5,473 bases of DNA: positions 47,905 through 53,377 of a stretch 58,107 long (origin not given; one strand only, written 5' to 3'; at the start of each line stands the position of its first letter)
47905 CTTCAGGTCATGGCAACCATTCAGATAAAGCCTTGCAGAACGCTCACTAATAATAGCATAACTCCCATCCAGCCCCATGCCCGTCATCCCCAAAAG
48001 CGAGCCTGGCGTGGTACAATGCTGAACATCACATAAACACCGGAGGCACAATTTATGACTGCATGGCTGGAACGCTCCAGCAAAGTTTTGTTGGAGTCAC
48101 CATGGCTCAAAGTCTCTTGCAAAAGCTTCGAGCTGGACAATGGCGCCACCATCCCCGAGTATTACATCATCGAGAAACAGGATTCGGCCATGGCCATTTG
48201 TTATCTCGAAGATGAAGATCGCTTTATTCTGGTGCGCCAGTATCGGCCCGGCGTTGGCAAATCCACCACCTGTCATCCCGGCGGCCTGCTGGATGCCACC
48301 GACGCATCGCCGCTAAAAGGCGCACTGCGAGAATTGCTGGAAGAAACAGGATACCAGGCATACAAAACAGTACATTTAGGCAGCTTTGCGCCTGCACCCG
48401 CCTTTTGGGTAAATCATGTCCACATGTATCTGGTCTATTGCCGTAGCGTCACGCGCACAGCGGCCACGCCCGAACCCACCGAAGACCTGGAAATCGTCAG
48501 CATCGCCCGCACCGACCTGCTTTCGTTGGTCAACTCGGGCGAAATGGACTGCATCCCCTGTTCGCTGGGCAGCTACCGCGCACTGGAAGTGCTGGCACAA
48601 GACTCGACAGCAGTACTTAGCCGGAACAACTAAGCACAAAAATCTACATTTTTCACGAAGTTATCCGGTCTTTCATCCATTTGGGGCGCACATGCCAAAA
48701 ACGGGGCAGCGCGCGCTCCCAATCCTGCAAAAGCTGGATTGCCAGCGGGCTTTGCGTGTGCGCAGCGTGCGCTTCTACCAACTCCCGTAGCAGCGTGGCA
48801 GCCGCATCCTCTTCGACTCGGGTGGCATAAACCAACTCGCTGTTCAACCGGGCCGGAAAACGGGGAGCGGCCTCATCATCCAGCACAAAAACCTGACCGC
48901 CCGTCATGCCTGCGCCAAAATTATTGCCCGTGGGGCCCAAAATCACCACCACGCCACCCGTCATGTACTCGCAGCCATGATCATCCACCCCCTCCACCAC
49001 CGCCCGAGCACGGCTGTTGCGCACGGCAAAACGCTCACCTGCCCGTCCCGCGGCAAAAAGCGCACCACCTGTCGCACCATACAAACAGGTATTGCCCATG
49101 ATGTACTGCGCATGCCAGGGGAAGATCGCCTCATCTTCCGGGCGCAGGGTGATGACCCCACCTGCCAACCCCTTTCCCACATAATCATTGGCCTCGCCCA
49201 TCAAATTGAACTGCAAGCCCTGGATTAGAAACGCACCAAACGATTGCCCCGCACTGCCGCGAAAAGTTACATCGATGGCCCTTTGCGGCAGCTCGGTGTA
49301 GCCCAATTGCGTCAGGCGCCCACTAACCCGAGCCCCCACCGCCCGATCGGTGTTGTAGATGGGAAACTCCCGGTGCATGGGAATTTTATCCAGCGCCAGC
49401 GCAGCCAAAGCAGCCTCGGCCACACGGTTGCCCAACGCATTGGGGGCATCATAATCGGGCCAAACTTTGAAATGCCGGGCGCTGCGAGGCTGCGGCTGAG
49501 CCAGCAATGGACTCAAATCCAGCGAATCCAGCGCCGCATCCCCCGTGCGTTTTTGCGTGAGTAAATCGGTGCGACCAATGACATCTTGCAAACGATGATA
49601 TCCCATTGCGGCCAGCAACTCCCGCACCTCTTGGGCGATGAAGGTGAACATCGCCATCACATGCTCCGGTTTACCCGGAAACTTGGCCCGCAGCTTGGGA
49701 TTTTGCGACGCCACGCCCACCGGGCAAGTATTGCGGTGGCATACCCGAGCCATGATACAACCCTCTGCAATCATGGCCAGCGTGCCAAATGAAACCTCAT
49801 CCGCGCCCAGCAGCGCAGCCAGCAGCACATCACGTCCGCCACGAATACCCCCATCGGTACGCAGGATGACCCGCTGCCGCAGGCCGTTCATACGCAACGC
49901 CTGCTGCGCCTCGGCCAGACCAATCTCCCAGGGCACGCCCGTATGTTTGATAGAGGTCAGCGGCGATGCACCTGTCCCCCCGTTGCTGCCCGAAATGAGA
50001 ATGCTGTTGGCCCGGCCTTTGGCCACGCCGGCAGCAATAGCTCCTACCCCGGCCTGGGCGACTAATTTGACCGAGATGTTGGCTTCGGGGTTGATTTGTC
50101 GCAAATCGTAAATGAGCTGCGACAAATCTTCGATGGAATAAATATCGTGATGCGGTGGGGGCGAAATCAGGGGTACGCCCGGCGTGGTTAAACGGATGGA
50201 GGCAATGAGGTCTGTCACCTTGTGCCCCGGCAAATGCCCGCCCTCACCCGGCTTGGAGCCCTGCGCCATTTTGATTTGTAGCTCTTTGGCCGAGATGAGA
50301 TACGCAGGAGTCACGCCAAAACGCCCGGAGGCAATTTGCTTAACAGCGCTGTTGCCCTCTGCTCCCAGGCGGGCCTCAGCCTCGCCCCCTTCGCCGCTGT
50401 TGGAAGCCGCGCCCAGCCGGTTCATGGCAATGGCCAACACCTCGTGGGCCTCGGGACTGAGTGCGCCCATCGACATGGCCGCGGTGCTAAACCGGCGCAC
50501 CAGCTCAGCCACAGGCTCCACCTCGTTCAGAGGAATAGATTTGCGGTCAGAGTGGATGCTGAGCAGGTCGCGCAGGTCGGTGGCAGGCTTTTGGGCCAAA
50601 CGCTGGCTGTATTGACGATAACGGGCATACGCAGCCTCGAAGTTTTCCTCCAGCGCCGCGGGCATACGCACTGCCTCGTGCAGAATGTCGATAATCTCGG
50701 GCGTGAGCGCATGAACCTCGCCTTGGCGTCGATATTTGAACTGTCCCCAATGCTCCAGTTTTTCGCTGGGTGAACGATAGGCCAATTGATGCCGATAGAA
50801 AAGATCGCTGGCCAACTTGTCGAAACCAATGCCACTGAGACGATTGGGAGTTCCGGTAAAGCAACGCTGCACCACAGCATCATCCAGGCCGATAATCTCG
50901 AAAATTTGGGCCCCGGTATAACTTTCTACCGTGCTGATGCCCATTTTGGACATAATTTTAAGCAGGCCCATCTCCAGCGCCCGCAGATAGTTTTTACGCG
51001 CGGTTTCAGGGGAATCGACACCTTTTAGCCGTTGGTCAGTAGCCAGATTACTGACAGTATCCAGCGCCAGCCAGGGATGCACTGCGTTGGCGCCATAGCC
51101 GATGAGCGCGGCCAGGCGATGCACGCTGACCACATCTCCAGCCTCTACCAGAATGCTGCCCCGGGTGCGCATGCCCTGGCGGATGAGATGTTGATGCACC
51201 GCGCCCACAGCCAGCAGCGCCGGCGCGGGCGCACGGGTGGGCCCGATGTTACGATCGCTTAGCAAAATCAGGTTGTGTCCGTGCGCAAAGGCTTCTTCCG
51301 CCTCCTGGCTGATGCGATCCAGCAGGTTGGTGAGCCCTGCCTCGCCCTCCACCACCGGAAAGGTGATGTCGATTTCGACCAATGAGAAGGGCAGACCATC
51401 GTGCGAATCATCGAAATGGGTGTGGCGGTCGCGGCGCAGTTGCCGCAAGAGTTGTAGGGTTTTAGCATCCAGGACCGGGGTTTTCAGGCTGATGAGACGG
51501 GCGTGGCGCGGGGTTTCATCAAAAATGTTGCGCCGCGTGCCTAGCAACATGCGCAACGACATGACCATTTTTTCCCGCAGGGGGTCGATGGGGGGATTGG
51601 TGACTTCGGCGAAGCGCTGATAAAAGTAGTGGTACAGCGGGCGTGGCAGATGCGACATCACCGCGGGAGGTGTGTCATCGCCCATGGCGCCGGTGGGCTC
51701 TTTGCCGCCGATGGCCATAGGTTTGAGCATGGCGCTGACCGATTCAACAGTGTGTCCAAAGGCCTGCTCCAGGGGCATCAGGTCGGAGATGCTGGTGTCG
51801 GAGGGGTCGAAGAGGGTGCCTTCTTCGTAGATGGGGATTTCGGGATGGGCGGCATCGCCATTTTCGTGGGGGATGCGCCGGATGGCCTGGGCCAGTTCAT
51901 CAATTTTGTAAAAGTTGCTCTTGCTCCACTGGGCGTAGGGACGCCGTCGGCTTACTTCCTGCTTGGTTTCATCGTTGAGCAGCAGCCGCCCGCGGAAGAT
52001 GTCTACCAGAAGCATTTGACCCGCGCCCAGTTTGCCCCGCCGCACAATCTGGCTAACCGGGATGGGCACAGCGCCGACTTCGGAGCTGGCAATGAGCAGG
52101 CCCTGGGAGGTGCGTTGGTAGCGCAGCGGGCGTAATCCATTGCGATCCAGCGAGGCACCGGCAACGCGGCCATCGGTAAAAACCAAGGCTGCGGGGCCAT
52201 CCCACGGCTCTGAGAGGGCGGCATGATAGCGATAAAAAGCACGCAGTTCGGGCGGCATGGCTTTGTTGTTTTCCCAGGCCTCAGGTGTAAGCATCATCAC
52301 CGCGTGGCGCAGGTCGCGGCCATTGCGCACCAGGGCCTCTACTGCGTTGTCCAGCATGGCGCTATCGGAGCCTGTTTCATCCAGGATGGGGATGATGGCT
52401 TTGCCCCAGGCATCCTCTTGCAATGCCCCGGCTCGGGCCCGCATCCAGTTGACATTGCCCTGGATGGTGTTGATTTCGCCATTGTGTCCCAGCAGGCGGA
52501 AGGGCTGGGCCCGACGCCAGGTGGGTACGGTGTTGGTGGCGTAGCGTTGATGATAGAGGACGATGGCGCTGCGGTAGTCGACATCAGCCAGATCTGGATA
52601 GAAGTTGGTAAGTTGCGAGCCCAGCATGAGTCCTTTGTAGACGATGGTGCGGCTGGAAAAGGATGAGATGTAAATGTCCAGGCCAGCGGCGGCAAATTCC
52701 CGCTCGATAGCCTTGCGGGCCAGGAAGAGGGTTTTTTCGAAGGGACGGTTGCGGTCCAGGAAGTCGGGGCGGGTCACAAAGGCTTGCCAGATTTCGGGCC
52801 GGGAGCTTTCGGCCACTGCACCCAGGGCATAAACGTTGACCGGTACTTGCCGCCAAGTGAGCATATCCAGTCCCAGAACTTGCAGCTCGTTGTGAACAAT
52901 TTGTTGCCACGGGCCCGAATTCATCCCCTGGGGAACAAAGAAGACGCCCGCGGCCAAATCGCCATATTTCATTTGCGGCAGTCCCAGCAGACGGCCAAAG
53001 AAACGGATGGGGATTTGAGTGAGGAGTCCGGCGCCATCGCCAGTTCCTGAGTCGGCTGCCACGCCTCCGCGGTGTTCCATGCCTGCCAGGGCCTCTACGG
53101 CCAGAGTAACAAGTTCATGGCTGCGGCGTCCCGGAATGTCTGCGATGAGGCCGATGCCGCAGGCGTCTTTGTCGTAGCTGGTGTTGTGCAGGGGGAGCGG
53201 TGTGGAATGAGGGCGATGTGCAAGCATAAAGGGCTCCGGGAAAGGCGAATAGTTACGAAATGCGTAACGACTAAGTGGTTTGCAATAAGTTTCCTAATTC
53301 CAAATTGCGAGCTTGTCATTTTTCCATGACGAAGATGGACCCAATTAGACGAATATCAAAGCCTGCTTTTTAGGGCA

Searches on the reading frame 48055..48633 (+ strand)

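Call 49: search_protein_families(library=pfam, proteins=[window:48055-48633:+], max_evalue=0.001)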
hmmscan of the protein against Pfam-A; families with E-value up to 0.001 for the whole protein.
window:48055-48633:+ (192 aa): 1 family
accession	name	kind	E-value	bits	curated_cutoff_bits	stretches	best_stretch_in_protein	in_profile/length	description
PF00293.34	NUDIX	-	7.8e-14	52.3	21.1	1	46-150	6-115/134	NUDIX domain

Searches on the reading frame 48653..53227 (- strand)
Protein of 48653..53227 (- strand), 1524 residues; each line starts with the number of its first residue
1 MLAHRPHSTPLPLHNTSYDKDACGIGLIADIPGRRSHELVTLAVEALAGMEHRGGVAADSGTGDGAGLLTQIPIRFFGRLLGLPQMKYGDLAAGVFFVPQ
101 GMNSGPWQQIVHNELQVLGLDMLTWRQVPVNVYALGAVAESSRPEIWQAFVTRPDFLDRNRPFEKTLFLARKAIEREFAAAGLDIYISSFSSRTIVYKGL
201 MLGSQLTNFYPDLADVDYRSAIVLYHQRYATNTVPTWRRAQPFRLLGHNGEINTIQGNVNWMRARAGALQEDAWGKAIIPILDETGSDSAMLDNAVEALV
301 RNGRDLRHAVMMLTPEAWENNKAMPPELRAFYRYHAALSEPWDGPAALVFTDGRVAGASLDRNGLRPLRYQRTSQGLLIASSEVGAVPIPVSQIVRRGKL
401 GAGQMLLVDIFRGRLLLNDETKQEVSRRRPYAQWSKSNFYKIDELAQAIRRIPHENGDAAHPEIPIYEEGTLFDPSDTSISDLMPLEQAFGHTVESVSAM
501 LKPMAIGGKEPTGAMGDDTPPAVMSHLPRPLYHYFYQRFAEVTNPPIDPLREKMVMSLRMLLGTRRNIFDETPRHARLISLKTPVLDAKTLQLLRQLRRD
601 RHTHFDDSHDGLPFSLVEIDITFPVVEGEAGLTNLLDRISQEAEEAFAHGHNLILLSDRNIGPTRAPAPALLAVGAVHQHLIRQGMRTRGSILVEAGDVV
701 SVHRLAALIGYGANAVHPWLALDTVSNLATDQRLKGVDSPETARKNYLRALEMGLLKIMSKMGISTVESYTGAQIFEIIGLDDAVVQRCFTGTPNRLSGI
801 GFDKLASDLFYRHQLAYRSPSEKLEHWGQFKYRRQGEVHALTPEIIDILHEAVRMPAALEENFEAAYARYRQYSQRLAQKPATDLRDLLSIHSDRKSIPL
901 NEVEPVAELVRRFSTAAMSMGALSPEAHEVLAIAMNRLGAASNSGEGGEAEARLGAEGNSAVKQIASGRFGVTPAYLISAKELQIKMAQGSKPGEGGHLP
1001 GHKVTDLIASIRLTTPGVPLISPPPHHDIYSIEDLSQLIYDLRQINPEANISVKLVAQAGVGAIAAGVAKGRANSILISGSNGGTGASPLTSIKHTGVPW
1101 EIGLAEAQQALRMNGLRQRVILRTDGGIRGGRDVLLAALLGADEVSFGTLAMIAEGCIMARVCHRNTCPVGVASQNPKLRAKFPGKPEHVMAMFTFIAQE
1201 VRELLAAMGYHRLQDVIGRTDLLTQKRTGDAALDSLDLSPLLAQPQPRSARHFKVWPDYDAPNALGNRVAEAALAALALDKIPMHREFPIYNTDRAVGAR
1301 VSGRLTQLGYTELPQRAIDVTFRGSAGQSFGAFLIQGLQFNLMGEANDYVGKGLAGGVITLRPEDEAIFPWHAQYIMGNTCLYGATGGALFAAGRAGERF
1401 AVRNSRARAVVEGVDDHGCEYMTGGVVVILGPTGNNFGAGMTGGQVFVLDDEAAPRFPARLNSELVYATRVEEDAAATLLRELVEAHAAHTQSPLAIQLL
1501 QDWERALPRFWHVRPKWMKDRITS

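Call 50: search_protein_families(library=pfam, proteins=[window:48653-53227:-], max_evalue=0.001)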
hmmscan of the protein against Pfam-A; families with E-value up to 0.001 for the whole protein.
window:48653-53227:- (1524 aa): 5 families
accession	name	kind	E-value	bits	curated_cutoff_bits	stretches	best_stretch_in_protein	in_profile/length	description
PF00310.26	GATase_2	-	2.6e-152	507.9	19.9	1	23-434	1-420/420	Glutamine amidotransferases class-II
PF01645.23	Glu_synthase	-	5.8e-146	486.8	20.4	1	841-1210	3-368/369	Conserved region in glutamate synthase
PF04898.20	Glu_syn_central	-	1.8e-101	339.7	22.8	1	487-782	3-277/277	Glutamate synthase central domain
PF01493.24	GXGXG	-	4.3e-71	238.8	32.5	1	1289-1475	2-187/190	GXGXG motif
PF01070.24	FMN_dh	-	0.00079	19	24.9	0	1117-1154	271-308/350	FMN-dependent dehydrogenase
